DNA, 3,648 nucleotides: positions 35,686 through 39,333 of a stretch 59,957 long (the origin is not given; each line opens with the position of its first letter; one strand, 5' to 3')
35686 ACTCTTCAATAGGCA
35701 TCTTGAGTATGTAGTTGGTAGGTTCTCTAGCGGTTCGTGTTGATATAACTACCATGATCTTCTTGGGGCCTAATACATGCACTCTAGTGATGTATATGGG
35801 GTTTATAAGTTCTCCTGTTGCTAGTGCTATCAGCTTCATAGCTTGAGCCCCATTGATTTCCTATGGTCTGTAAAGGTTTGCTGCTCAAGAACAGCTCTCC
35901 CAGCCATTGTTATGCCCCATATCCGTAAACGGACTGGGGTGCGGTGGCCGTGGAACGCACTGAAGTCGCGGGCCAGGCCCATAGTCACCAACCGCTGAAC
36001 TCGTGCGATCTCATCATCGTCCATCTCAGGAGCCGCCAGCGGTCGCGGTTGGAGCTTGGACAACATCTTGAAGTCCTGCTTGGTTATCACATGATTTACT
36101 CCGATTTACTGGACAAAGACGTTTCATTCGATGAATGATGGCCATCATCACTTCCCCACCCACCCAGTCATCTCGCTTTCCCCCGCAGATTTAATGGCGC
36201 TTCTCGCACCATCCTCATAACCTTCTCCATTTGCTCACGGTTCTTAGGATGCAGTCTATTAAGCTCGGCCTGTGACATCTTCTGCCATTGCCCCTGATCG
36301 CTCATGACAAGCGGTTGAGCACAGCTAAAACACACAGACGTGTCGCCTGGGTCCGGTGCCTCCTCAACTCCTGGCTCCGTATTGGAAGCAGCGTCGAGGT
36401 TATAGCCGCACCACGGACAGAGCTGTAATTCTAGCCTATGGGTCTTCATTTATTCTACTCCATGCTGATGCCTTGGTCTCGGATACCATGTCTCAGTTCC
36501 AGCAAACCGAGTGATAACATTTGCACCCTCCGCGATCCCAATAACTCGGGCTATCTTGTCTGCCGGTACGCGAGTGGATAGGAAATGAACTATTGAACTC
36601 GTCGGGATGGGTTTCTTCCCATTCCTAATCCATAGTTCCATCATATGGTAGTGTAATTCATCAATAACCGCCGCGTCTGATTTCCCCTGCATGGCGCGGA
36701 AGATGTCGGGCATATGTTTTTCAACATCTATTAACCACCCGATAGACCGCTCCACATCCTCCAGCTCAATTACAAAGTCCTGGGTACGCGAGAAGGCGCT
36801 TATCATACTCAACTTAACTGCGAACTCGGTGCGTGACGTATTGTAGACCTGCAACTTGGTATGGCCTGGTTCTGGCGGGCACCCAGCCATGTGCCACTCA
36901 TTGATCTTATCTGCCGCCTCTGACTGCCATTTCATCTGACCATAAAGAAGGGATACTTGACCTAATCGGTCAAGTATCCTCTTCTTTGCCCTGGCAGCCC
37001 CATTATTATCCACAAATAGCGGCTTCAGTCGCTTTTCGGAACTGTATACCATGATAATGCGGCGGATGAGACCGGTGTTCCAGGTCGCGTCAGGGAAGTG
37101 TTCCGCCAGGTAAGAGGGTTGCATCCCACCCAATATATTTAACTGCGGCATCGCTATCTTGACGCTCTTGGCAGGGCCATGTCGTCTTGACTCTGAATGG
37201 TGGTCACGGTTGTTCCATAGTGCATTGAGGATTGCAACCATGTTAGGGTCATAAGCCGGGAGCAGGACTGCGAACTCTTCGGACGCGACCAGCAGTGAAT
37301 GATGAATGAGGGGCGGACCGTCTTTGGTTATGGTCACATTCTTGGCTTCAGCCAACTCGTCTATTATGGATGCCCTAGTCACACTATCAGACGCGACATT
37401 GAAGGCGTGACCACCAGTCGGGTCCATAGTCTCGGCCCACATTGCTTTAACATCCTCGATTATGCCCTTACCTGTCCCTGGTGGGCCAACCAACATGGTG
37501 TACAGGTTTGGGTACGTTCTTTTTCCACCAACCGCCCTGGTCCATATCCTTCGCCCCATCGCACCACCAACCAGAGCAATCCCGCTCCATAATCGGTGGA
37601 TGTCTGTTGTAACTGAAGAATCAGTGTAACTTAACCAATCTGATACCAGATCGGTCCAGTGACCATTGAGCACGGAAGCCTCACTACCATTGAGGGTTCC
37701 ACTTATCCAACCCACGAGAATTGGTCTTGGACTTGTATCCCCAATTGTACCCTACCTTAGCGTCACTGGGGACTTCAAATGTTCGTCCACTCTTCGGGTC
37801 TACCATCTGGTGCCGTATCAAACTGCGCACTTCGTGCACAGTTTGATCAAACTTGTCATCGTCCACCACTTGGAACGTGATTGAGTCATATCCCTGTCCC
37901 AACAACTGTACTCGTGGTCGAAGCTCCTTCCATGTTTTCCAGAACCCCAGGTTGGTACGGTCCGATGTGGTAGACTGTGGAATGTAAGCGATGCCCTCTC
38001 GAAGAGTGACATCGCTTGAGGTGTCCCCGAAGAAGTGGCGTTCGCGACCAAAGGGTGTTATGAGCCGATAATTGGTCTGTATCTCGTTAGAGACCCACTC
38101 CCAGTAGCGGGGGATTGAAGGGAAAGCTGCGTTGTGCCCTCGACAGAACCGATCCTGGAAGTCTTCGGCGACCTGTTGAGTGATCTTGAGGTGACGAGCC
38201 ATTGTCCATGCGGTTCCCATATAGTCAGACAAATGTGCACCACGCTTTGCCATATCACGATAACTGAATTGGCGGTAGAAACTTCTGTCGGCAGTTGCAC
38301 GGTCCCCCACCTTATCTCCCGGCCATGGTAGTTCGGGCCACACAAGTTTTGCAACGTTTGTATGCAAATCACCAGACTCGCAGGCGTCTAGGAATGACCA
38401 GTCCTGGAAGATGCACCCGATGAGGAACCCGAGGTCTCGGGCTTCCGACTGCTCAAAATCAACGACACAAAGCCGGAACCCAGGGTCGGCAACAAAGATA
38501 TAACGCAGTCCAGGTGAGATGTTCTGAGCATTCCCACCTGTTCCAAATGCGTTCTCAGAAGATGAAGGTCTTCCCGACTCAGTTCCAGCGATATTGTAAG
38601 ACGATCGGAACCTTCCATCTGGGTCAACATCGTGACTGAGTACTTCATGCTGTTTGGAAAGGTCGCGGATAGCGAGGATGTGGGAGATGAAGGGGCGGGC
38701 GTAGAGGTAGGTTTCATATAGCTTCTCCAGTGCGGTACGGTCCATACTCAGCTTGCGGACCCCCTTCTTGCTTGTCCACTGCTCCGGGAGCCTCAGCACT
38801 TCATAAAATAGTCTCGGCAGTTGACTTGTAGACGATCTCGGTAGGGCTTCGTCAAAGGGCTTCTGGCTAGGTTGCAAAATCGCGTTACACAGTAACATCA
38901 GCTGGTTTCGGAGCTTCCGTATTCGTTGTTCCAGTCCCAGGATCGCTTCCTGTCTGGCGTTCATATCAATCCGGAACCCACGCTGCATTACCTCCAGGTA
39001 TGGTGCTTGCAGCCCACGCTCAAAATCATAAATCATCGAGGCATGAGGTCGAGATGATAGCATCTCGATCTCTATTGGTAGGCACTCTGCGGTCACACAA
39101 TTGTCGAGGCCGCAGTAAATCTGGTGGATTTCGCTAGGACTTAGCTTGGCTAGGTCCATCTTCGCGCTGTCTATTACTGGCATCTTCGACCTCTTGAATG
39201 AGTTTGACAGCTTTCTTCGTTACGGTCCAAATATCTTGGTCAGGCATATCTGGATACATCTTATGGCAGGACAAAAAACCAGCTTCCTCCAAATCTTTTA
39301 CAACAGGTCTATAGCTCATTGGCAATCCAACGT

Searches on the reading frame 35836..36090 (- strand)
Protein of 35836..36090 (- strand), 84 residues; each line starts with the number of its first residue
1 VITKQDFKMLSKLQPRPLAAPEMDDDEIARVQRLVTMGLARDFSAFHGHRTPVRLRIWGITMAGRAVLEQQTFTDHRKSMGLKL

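Call 22: search_protein_families(library=phrogs, proteins=[window:35836-36090:-], max_evalue=0.01)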
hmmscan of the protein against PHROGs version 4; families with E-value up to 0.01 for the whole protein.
window:35836-36090:- (84 aa): 0 families

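Call 52: search_protein_families(library=pfam, max_evalue=0.05, proteins=[window:35836-36090:-])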
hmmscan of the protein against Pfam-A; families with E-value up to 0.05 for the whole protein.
window:35836-36090:- (84 aa): 0 families

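Call 78: search_solved_structures(query=window:35839-36090:-, max_evalue=10)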
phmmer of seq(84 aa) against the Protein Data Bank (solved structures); distinct sequences matched with E-value up to 10: 2.
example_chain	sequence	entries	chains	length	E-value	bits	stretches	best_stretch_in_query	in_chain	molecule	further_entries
4dj2_A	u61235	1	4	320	1.2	12.9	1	33-66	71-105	Period circadian protein homolog 1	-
6t2r_AAA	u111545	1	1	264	1.8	12.3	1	25-68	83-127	Beta-glycosidase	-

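Call 81: find_homologous_proteins(query=window:35839-36090:-, max_evalue=0.001)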
Query seq(84 aa) (84 aa): 14 proteins with E <= 0.001 among 14 candidates.
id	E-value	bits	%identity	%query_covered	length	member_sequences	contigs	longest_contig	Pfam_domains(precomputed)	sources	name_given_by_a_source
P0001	4.6e-33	130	100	74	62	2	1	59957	-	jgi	jgi:hypothetical protein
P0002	8.4e-29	117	73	93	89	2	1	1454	-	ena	-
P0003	2.5e-28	115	72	93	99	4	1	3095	-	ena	-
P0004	1.0e-24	104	72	90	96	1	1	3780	-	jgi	jgi:hypothetical protein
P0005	1.5e-24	103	68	89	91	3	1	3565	-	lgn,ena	-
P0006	3.3e-24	102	74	83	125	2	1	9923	-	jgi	-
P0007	1.7e-23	100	66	88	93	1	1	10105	-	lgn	-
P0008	1.6e-22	97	68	87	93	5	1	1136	-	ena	-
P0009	2.2e-19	87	63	88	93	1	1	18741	-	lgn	-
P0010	1.1e-18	85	57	100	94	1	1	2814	-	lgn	-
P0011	4.9e-15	73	51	88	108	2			-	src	-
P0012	7.7e-15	72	51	88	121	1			-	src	-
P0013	2.4e-14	71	57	80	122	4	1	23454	-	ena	-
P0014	2.2e-13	68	46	93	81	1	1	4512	-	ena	-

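Call 89: predict_structure(alignment_id=A2)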
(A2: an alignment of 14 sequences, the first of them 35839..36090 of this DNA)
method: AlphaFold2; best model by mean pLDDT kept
length: 84 residues; sequences in the alignment: 14
mean_pLDDT: 67.9   pTM: 0.56
mean pLDDT of the five models: 67.9, 54.5, 51.7, 51.3, 46.3
residues with pLDDT >= 90: 0; 70-90: 45; 50-70: 26; < 50: 13
segments of 3 or more residues with pLDDT < 50: 46-48, 51-53, 78-84
pLDDT, mean of each block of 10 residues (from residue 1): 78 67 73 81 59 60 77 57 45
secondary structure, 60 per line:
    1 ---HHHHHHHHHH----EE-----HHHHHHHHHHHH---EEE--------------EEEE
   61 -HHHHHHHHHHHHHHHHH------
elements in order: H4-13 H25-36 E40-42 E57-60 H62-78

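Call 92: fold_search(model_id=the predicted structure, library=pdb)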
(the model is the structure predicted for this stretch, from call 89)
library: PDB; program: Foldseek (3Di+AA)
matches with E <= 10: 704; with E <= 0.001: 0
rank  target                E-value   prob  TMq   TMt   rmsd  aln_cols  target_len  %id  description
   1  5h20                  1.2e-02  1.00  0.69  0.57   2.8        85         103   12  X-ray structure of PadR-like Transcription factor from bacteroid fragilis (released 2017-03-08)
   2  2qww_A                1.2e-02  1.00  0.61  0.36   5.8        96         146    9  Crystal structure of multiple antibiotic-resistance repressor (MarR) (YP_013417.1) from Listeria monocytogenes 4b F236 (released 2007-08-21)
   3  5zi8_A                1.4e-02  1.00  0.65  0.54   5.2        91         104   14  Crystal structure of the PadR-family transcriptional regulator Rv3488 of Mycobacterium tuberculosis H37Rv in complex w (released 2018-10-17)
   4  1jgs                  2.3e-02  1.00  0.69  0.44   3.4        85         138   20  Multiple Antibiotic Resistance Repressor, MarR (released 2001-12-28)
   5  4l9t_A                2.5e-02  0.99  0.64  0.41   3.7        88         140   16  Crystal structure of MepR F27L mutant from multidrug resistant S. aureus clinical isolate (released 2013-09-11)
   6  4l9n_A                2.7e-02  1.00  0.66  0.43   3.7        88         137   15  Crystal structure of MepR A103V mutant from multidrug resistant S. aureus clinical isolate (released 2013-09-11)
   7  2nnn_C                2.7e-02  0.99  0.61  0.41   4.2        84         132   21  Crystal structure of probable transcriptional regulator from Pseudomonas aeruginosa (released 2006-11-21)
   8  5ffx_A                2.9e-02  1.00  0.67  0.43   3.3        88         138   16  S. aureus MepR G34K Mutant (released 2016-12-21)
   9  2qww_G                2.9e-02  0.99  0.61  0.38   5.3        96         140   10  Crystal structure of multiple antibiotic-resistance repressor (MarR) (YP_013417.1) from Listeria monocytogenes 4b F236 (released 2007-08-21)
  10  2fsw_A                2.9e-02  0.99  0.62  0.53   4.8        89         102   16  Crystal Structure of the Putative Transcriptional Regualator, MarR family from Porphyromonas gingivalis W83 (released 2006-03-07)
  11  4lll_M                3.1e-02  1.00  0.70  0.49   3.3        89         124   17  Crystal structure of S. aureus MepR-DNA complex (released 2014-05-14)
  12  2fsw_B                3.1e-02  0.98  0.59  0.50   4.7        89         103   15  Crystal Structure of the Putative Transcriptional Regualator, MarR family from Porphyromonas gingivalis W83 (released 2006-03-07)
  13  4eju_A                3.3e-02  0.99  0.61  0.37   4.9        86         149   16  Staphylococcus epidermidis TcaR full length (released 2013-05-08)
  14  2nyx_B                3.6e-02  0.99  0.60  0.37   5.1        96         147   18  Crystal structure of RV1404 from Mycobacterium tuberculosis (released 2006-12-05)
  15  4ld5_E                3.9e-02  1.00  0.70  0.45   3.1        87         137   17  Crystal structure of MepR Q18P mutant from multidrug resistant S. aureus clinical isolate (released 2013-09-11)
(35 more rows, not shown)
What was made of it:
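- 35836..36090 (-): Best candidate binder: an 84-aa protein predicted to fold as a PadR/MarR-like winged helix. Foldseek top hits are PadR/MarR, with TMq 0.6-0.7 and E about 1e-2 (calls 89, 92).
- Closest known: PadR/MarR-family winged-helix repressors and their palindromic operators. Same: The candidate binder's model matches this fold (call 92).
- The 35836-36090 protein is predicted as a PadR/MarR-like winged helix, a family of dimers that bind palindromes (calls 89, 92).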

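Call 105: search_protein_families(library=pfam, max_evalue=1, proteins=[window:35839-36090:-])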
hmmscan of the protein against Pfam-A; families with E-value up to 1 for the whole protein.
window:35839-36090:- (84 aa): 0 families

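Call 107: find_encoding_contigs(protein=P0009, flank=6000, max_places=1)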
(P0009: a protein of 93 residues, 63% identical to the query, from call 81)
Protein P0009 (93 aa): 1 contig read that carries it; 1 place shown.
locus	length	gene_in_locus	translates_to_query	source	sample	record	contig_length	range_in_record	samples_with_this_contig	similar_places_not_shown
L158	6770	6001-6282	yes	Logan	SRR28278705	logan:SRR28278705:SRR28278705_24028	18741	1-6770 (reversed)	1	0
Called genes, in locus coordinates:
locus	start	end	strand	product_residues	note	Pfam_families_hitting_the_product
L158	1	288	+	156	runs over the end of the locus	-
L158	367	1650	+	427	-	PF02195:ParB_N, PF01555:N6_N4_Mtase (weak)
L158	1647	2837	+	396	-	PF03167:UDG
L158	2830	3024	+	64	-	-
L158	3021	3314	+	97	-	-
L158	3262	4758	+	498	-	PF00476:DNA_pol_A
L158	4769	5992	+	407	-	PF13148:DUF3987 (faint)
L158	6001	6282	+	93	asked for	-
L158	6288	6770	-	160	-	?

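Call 108: find_encoding_contigs(protein=P0007, flank=6000, max_places=1)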
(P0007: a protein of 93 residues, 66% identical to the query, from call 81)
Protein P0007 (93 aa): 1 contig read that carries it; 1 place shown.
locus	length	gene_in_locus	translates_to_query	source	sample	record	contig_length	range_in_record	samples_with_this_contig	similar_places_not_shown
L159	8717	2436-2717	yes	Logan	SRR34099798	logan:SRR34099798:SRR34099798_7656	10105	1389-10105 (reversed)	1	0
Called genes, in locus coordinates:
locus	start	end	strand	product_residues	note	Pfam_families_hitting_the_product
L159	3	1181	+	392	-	?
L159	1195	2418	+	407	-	PF13148:DUF3987 (faint)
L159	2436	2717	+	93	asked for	-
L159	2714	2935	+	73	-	-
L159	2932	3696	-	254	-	-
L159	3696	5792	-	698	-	-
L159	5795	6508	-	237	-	-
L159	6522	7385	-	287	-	-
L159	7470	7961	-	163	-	-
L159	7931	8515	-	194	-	-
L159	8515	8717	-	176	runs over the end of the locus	-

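Call 109: find_encoding_contigs(protein=P0013, flank=6000, max_places=1)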
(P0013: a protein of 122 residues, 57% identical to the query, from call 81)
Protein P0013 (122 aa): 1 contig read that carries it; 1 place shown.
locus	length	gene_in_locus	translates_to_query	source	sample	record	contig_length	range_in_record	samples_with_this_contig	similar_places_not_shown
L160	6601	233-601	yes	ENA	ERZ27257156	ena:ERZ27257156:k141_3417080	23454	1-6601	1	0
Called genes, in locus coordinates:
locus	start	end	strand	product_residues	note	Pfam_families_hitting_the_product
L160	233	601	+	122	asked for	-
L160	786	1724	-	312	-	-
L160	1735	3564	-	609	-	-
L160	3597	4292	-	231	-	-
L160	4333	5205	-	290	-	-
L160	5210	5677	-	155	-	-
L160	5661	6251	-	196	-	-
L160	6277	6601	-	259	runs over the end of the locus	-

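Call 110: find_encoding_contigs(protein=P0006, flank=6000, max_places=1)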
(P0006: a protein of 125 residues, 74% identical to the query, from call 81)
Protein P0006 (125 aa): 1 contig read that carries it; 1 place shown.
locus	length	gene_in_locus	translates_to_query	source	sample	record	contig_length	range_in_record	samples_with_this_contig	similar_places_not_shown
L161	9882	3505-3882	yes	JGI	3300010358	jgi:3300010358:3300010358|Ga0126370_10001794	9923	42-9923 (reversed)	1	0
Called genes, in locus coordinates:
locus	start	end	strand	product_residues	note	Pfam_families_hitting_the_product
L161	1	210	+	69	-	?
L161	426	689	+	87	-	-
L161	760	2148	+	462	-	PF00476:DNA_pol_A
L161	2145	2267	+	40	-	-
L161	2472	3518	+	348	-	PF13148:DUF3987 (faint)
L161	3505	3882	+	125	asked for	-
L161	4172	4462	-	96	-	-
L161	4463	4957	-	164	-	PF05838:Glyco_hydro_108, PF09374:PG_binding_3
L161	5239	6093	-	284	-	-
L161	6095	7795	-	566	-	-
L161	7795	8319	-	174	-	-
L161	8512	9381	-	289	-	-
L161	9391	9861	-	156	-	-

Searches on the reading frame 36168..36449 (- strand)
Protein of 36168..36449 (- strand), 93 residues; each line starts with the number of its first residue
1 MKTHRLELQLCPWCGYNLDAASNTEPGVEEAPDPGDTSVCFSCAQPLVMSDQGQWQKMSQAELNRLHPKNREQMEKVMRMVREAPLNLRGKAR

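Call 52: search_protein_families(library=pfam, max_evalue=0.05, proteins=[window:36168-36449:-])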
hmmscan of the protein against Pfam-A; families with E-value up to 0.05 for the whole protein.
window:36168-36449:- (93 aa): 0 families

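Call 105: search_protein_families(library=pfam, max_evalue=1, proteins=[window:36168-36449:-])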
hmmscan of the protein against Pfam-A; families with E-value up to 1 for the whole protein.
window:36168-36449:- (93 aa): 2 families
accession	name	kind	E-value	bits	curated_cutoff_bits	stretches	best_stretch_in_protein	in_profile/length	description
PF12773.13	DZR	-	0.06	14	27.3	1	9-49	13-36/45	Double zinc ribbon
PF22014.2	DUF6932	-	0.11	13.3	27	1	28-78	61-104/142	Family of unknown function (DUF6932)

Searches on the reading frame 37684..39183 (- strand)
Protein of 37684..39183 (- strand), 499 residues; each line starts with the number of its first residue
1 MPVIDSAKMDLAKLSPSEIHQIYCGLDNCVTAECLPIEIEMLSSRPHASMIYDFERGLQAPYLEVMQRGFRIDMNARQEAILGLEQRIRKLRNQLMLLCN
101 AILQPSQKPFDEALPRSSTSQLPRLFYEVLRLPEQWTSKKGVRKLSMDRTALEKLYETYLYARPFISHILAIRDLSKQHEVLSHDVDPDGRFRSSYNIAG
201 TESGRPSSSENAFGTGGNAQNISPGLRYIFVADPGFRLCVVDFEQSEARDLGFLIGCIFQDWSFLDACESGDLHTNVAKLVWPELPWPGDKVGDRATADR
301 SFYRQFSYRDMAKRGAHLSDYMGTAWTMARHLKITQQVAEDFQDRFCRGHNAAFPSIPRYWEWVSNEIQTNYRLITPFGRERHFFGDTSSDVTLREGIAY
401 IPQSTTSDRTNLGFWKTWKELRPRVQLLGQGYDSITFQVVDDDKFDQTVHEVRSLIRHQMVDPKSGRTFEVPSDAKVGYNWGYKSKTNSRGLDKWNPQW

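Call 8: search_protein_families(library=pfam, proteins=[window:37684-39183:-])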
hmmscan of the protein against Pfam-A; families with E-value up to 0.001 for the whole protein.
window:37684-39183:- (499 aa): 1 family
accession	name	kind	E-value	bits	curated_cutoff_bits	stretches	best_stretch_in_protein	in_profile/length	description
PF00476.26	DNA_pol_A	-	1.5e-21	77.2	34.3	1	101-482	17-380/381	DNA polymerase family A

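Call 44: find_related_loci(query=window:37684-39183:-, collection=viral_contigs, flank=10000)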
Query window:37684-39183:- (499 aa) in viral_contigs; peptide patterns used: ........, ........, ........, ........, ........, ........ (x = any residue, [..] = any of these).
12 stretches matched a pattern; 9 encode a relative of the query (tblastn E <= 1e-3); 9 distinct loci.
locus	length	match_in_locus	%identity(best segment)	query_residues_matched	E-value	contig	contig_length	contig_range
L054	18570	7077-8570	87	1-498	0e+0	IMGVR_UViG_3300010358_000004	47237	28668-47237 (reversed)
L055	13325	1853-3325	62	1-495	0e+0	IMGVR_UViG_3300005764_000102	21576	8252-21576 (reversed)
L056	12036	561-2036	61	1-495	0e+0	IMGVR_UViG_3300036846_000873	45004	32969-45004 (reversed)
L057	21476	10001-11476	60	1-495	0e+0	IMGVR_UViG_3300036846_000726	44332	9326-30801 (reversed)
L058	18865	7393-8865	60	1-495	0e+0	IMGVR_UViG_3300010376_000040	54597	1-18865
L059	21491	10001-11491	54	1-495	4e-178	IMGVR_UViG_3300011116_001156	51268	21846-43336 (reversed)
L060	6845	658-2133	50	1-497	2e-158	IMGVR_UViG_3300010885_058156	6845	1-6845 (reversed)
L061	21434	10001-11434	48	11-498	5e-145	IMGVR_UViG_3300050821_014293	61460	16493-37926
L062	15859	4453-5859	47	21-495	5e-133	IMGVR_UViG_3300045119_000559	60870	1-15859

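Call 74: search_dna_similar(query=window:37684-39183:-, collection=phages, mode=protein, max_rows=15)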
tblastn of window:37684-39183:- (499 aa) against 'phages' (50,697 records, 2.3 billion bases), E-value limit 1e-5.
Records with a match: 307; places in all: 307; records where one place covers at least 80% of the query: 92.
Best place of each record, by identity: <60% 307.
By first word of the organism name: Pseudomonas 80; Klebsiella 77; Vibrio 59; Mycobacterium 32; Bacteriophage 14; Listeria 12; Thermus 12; Bacillus 4; Microbacterium 4; Caudoviricetes 2; and 10 more.
By host as written in the record: Vibrio harveyi BAA-1116 36; Pseudomonas aeruginosa 35; - 33; Klebsiella pneumoniae 24; Mycobacterium smegmatis mc2 155 22; Pseudomonas aeruginosa PAO1 11; Pseudomonas aeruginosa ATCC 27853 9; Klebsiella pneumoniae K42 8; and 66 more.
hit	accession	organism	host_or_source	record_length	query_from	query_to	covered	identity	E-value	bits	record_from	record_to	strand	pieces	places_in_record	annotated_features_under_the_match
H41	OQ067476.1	Caulobacter phage Kuura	Caulobacter sp.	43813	3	497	99%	36.3%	3e-77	270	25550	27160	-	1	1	DNA polymerase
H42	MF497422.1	Vibrio phage vB_VspS_VS-ABTNL-3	Vibrio splendidus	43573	22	472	90%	27.7%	7e-9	122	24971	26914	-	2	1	DNA polymerase I | 3'-5'exonuclease and polymerase domain protein | hypothetical protein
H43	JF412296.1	EBPR podovirus 3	-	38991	23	486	93%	25.5%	8e-21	102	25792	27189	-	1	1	gp30: DNA polymerase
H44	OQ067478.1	Polaromonas phage Tiera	Polaromonas sp.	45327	8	498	98%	23.8%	3e-16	88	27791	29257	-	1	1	DNA polymerase I | putative primase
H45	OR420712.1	Oceanotoga phage vB_OteS-UFV02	Oceanotoga teriensis UFV_LIMV02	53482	16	484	94%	24.4%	6e-11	71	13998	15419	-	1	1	DNA polymerase I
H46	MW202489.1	Bacteriophage sp.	Manatee Spring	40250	51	438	78%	28.6%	4e-27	121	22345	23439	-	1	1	DNA polymerase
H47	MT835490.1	Bacteriophage sp.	human fecal samples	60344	32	490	92%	24.1%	6e-12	74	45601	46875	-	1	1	record has no annotation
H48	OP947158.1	Desulfofustis phage LS06-2018-MD01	-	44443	51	494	89%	24.5%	3e-18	94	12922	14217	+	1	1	DNA polymerase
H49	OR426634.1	Klebsiella phage pKMKP103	Klebsiella pneumoniae MKP103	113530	58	483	85%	24.7%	9e-10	67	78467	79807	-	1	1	DNA polymerase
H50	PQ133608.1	Klebsiella phage P5010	Klebsiella pneumoniae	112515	58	483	85%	24.7%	9e-10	67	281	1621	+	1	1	DNA polymerase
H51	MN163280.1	Klebsiella phage KpGranit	-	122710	58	483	85%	24.7%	1e-9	67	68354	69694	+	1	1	DNA polymerase I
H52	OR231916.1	Klebsiella phage pzk-kv7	Klebsiella variicola kv7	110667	58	483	85%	24.7%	1e-9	67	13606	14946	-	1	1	hypothetical protein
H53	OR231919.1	Klebsiella phage pzk-kv23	Klebsiella variicola kv23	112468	58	483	85%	24.7%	1e-9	67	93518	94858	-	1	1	hypothetical protein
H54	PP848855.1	Klebsiella phage vB_Kpn9-P3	Klebsiella pneumoniae Kpn9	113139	58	483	85%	24.7%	1e-9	67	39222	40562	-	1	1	DNA polymerase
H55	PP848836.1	Klebsiella phage vB_Kpn13-P1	Klebsiella pneumoniae Kpn13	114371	58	483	85%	24.7%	1e-9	67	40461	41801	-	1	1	DNA polymerase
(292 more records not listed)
